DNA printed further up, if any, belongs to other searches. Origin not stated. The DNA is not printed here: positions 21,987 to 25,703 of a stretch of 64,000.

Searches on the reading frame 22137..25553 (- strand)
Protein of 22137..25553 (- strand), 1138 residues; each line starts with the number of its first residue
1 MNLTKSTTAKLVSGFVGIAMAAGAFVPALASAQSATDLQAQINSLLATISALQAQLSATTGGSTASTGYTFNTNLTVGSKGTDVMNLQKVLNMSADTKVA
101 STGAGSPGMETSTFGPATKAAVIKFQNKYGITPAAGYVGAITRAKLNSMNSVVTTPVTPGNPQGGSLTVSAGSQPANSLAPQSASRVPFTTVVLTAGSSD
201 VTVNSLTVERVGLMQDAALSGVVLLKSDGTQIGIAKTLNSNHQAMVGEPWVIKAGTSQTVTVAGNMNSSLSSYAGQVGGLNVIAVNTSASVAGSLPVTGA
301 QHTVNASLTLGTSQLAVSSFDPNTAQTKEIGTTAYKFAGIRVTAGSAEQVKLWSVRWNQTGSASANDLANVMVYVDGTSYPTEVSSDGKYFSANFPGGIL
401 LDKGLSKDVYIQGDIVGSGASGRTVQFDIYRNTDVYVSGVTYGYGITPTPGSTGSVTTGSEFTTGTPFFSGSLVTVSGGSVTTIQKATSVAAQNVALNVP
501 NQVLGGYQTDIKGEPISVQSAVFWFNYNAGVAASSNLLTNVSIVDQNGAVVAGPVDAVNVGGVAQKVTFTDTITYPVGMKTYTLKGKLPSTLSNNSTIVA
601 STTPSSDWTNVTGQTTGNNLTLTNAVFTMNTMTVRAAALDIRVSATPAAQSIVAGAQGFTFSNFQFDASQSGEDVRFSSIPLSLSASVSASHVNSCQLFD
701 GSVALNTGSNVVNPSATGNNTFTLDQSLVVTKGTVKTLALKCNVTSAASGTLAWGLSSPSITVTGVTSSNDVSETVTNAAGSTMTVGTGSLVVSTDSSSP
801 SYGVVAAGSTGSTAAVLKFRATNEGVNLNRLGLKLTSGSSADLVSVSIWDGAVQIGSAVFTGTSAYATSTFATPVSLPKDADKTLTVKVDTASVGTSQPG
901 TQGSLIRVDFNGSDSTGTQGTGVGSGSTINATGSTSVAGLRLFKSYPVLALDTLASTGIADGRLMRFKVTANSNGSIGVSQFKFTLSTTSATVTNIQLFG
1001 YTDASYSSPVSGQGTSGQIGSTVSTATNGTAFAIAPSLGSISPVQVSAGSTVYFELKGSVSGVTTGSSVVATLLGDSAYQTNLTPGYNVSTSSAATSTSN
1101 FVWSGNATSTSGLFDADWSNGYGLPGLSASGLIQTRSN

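Call 40: search_protein_families(library=pfam, proteins=[window:22137-25553:-], max_evalue=0.0001)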
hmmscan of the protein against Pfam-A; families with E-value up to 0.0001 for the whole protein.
window:22137-25553:- (1138 aa): 1 family
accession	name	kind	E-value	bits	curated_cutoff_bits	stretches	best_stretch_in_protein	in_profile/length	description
PF01471.23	PG_binding_1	-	1.6e-06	28.6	23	1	81-146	2-57/57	Putative peptidoglycan binding domain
